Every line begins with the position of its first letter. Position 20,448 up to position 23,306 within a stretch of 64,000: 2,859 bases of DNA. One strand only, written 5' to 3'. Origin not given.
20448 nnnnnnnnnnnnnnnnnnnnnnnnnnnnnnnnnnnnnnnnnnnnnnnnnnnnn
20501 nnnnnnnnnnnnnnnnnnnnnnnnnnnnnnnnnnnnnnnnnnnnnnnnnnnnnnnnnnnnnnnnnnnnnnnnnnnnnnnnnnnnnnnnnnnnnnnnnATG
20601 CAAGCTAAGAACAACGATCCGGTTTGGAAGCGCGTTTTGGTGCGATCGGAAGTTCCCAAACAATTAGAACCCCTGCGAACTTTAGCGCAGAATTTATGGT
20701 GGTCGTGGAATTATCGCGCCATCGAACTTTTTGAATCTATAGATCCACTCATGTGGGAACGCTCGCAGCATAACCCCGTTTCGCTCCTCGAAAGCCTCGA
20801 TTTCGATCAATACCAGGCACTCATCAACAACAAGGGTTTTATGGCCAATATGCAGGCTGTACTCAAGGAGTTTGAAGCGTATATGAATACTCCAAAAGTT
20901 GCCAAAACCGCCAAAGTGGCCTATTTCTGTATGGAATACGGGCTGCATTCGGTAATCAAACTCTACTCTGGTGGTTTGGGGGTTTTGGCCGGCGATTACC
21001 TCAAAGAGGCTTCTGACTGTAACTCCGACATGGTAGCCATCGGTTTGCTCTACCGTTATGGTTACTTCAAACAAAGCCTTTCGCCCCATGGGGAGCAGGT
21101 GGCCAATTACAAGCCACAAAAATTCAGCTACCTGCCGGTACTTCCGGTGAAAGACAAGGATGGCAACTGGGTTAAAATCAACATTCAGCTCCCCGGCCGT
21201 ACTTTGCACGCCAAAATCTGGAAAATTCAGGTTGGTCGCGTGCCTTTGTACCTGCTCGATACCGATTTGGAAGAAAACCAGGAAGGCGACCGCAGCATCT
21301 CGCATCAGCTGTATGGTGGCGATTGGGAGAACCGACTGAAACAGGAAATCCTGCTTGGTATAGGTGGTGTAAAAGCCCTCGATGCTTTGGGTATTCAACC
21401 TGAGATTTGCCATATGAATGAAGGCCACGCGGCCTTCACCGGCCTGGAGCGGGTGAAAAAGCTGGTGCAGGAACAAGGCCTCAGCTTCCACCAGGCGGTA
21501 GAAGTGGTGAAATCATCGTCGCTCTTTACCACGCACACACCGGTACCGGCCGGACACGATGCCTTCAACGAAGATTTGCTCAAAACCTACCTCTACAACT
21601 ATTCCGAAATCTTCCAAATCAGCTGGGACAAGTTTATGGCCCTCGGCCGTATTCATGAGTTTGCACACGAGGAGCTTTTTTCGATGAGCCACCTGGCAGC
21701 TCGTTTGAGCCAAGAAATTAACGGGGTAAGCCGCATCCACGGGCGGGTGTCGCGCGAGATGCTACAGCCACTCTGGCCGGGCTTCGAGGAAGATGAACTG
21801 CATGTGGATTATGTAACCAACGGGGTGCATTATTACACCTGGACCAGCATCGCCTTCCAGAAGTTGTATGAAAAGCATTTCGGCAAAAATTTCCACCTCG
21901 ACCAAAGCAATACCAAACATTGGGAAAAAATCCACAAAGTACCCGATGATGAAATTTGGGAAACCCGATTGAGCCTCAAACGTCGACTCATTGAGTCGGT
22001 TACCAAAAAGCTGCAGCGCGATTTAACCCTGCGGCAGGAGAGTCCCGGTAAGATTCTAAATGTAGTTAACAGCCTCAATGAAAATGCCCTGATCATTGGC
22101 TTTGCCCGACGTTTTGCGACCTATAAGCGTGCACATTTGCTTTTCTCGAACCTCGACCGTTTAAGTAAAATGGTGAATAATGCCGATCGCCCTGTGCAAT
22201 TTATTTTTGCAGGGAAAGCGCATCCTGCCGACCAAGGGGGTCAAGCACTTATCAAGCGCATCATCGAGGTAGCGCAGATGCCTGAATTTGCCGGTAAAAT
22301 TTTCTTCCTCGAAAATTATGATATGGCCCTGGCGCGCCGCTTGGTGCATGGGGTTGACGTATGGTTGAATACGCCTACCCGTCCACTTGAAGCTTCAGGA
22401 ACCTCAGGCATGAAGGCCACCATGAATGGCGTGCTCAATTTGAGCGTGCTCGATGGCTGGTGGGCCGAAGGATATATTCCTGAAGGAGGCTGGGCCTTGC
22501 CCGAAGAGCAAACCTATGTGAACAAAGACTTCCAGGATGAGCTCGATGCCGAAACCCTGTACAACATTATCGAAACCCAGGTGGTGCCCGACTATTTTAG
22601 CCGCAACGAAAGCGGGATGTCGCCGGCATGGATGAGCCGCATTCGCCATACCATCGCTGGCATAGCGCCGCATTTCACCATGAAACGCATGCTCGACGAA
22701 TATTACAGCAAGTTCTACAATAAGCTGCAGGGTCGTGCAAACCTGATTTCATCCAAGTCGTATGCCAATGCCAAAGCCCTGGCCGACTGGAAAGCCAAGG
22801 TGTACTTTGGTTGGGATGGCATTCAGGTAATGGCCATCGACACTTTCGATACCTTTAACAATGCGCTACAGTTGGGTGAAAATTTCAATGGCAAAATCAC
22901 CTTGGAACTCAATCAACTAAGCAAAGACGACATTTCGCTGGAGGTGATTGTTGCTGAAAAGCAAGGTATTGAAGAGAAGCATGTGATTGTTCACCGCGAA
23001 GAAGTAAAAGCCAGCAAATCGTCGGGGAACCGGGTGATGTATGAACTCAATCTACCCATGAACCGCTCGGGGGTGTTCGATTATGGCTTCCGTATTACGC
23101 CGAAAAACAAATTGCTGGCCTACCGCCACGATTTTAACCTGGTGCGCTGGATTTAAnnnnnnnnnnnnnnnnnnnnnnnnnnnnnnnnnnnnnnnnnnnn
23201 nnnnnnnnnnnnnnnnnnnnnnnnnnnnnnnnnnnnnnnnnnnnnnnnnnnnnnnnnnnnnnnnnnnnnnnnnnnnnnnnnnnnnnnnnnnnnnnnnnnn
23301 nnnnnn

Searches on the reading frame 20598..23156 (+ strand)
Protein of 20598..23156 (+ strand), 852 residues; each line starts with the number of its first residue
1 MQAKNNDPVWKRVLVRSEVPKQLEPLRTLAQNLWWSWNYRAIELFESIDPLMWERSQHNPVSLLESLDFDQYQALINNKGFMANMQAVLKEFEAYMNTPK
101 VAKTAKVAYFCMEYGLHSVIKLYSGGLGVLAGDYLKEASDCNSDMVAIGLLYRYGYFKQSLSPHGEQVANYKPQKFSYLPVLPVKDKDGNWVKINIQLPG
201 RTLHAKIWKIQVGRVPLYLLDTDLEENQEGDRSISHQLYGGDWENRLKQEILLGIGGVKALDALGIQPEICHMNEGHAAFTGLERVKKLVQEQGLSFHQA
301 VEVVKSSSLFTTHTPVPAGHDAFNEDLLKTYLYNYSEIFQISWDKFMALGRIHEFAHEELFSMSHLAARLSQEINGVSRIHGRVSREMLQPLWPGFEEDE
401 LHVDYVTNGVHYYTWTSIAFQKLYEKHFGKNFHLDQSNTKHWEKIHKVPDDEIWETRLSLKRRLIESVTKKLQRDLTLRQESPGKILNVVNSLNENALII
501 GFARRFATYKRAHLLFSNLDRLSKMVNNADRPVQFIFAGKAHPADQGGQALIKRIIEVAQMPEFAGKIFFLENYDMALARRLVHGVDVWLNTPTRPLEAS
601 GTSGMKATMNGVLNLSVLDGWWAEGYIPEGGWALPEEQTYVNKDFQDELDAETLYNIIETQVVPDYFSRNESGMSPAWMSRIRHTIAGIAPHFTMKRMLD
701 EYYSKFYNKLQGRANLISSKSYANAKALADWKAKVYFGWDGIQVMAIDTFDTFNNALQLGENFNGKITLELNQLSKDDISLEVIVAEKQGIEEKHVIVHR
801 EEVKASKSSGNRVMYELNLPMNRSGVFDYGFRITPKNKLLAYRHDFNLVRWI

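Call 25: find_homologous_proteins(query=window:20598-23156:+, max_evalue=1e-50)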
Query window:20598-23156:+ (852 aa): 8000 proteins with E <= 1e-50 among 8000 candidates; the best 120 are listed.
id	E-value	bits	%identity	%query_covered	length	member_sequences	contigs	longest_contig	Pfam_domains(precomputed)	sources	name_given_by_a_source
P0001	0.0e+0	1979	100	100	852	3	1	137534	PF11897.14,PF28476.1,PF00343.27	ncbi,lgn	ncbi:MAG: alpha-glucan family phosphorylase [Bacteroidia bacterium]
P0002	0.0e+0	1800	90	100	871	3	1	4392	PF11897.14,PF28476.1,PF00343.27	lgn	-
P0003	0.0e+0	1771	88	100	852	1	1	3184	PF11897.14,PF28476.1,PF00343.27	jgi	jgi:alpha-glucan phosphorylase-like protein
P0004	0.0e+0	1764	87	100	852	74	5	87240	PF11897.14,PF28476.1,PF00343.27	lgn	-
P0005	0.0e+0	1744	87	100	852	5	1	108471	PF11897.14,PF28476.1,PF00343.27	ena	-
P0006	0.0e+0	1743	87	100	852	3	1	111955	PF11897.14,PF28476.1,PF00343.27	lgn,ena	-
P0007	0.0e+0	1536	75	100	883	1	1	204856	PF11897.14,PF28476.1,PF00343.27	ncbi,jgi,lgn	-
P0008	0.0e+0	1534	74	100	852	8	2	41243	PF11897.14,PF08323.18,PF28476.1,PF00343.27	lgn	-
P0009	0.0e+0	1511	-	-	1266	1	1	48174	PF11897.14,PF08323.18,PF28476.1,PF00343.27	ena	-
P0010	0.0e+0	1466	71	100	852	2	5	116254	PF11897.14,PF28476.1,PF00343.27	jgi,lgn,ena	-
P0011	0.0e+0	1464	71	100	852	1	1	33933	PF11897.14,PF28476.1,PF00343.27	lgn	-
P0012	0.0e+0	1458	71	100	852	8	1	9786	PF11897.14,PF28476.1,PF00343.27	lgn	-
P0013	0.0e+0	1435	70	100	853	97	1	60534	PF11897.14,PF28476.1,PF00343.27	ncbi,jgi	jgi:alpha-glucan phosphorylase-like protein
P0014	0.0e+0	1212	90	68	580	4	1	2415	PF28476.1,PF00343.27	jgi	jgi:alpha-glucan phosphorylase-like protein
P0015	0.0e+0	1184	59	99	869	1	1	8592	PF11897.14,PF28476.1,PF00343.27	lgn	-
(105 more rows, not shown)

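Call 27: find_encoding_contigs(protein=P0004, flank=10000, max_places=4)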
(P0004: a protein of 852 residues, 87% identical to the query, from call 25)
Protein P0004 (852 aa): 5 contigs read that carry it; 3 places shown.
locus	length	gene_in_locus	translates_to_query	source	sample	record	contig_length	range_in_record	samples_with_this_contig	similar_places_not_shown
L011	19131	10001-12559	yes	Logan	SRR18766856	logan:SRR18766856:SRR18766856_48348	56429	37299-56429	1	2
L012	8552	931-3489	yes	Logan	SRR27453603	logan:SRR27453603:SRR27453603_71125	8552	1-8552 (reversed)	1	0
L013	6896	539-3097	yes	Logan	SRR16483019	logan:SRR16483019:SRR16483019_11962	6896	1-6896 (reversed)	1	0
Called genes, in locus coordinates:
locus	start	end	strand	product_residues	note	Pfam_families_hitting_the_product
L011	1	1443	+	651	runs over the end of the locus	PF13145:Rotamase_2 (weak), PF13616:Rotamase_3, PF00639:Rotamase, PF13616:Rotamase_3, PF00639:Rotamase, PF13145:Rotamase_2 (weak)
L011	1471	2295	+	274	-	-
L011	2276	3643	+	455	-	PF13623:SurA_N_2 (faint), PF13624:SurA_N_3, PF09312:SurA_N (weak), PF13616:Rotamase_3, PF00639:Rotamase, PF13145:Rotamase_2, PF00639:Rotamase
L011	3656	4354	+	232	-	PF07661:MORN_2 (weak)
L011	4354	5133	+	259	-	PF00561:Abhydrolase_1, PF12146:Hydrolase_4, PF12697:Abhydrolase_6, PF03096:Ndr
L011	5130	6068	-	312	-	-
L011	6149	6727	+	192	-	PF00265:TK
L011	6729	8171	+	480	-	PF14356:DUF4403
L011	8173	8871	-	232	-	-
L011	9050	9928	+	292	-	PF00561:Abhydrolase_1, PF12146:Hydrolase_4, PF03096:Ndr (weak), PF12697:Abhydrolase_6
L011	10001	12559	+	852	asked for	PF11897:DUF3417, PF00343:Phosphorylase, PF28476:GlgP_C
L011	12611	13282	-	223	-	PF00881:Nitroreductase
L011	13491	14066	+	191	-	PF13858:DUF4199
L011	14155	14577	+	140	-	-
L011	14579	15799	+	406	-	PF12146:Hydrolase_4 (faint), PF18962:Por_Secre_tail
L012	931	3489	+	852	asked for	PF11897:DUF3417, PF00343:Phosphorylase, PF28476:GlgP_C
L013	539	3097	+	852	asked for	PF11897:DUF3417, PF00343:Phosphorylase, PF28476:GlgP_C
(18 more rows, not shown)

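Call 28: find_encoding_contigs(protein=P0007, flank=10000, max_places=3)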
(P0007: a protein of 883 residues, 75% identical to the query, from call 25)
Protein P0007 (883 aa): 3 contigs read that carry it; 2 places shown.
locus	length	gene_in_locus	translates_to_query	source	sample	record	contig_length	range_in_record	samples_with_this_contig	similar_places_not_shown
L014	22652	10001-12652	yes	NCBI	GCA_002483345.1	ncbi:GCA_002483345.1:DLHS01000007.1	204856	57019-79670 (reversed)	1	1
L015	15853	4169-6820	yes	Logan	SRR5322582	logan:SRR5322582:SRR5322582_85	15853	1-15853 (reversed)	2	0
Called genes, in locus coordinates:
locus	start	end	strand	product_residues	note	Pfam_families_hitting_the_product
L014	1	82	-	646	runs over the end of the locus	PF00027:cNMP_binding, PF00571:CBS, PF03445:DUF294, PF10335:DUF294_C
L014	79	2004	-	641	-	PF16177:ACAS_N, PF00501:AMP-binding, PF13193:AMP-binding_C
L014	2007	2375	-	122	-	PF23198:PDE8A_N (weak), PF00072:Response_reg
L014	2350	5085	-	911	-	PF00512:HisKA, PF02518:HATPase_c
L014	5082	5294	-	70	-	-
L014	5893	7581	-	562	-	PF00474:SSF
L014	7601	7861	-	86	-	PF13937:DUF4212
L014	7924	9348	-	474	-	-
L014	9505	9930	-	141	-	PF13518:HTH_28 (faint)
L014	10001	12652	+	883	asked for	PF11897:DUF3417, PF00343:Phosphorylase, PF28476:GlgP_C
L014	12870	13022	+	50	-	-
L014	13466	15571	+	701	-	PF00133:tRNA-synt_1, PF09334:tRNA-synt_1g, PF19303:Anticodon_3, PF01588:tRNA_bind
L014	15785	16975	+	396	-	PF00135:COesterase, PF20434:BD-FAE, PF07859:Abhydrolase_3 (weak), PF02230:Abhydrolase_2 (faint), PF18962:Por_Secre_tail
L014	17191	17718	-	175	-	PF18347:DUF5606, PF21186:DUF6852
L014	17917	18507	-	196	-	-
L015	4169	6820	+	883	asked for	PF11897:DUF3417, PF00343:Phosphorylase, PF28476:GlgP_C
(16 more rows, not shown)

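Call 29: find_encoding_contigs(protein=P0010, flank=10000, max_places=3)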
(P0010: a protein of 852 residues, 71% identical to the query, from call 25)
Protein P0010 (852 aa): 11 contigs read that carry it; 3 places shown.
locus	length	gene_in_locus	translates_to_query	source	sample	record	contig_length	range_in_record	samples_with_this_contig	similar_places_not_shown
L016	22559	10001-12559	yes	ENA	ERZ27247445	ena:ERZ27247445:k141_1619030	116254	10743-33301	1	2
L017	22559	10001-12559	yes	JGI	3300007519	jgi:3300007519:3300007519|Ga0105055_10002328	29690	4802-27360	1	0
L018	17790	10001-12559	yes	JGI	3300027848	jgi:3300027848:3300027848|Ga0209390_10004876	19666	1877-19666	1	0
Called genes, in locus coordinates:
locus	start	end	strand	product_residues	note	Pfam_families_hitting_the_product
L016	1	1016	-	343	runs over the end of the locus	PF02912:Phe_tRNA-synt_N, PF01409:tRNA-synt_2d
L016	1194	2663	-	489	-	PF00478:IMPDH, PF00571:CBS, PF03060:NMO (weak), PF01070:FMN_dh (weak)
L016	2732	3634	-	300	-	PF03009:GDPD, PF13653:GDPD_2 (weak)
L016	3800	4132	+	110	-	PF06993:DUF1304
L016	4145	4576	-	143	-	PF24694:LNS2_PITM1-3 (weak)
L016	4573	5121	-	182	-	-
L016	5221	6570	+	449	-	PF06965:Na_H_antiport_1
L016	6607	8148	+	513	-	PF28494:GlyRS_ins_1, PF00587:tRNA-synt_2b, PF03129:HGTP_anticodon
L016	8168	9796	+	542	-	PF02366:PMT, PF13231:PMT_2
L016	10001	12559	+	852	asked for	PF11897:DUF3417, PF00343:Phosphorylase, PF28476:GlgP_C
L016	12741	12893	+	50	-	-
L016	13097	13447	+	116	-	-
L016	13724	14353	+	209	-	PF00702:Hydrolase, PF13419:HAD_2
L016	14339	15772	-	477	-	PF00224:PK, PF02887:PK_C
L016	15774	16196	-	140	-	-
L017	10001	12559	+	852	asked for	PF11897:DUF3417, PF00343:Phosphorylase, PF28476:GlgP_C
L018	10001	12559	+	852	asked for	PF11897:DUF3417, PF00343:Phosphorylase, PF28476:GlgP_C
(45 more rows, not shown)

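Call 35: find_encoding_contigs(protein=P0002, flank=10000, max_places=4)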
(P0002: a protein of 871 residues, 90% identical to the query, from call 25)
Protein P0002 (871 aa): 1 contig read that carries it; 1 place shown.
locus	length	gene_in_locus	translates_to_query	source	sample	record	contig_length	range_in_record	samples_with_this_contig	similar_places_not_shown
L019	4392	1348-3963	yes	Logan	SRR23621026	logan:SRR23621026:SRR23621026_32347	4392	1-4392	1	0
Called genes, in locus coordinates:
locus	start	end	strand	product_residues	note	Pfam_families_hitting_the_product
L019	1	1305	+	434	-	?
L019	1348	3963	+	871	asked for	PF11897:DUF3417, PF00343:Phosphorylase, PF28476:GlgP_C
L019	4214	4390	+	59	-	?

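Call 36: find_encoding_contigs(protein=P0003, flank=10000, max_places=4)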
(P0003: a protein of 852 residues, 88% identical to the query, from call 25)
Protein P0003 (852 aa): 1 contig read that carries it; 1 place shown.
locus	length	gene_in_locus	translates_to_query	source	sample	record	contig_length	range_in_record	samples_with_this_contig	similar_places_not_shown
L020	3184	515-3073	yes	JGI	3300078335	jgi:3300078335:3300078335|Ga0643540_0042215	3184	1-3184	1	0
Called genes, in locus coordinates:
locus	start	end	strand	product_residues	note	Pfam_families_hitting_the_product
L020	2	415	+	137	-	?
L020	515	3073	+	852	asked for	PF11897:DUF3417, PF00343:Phosphorylase, PF28476:GlgP_C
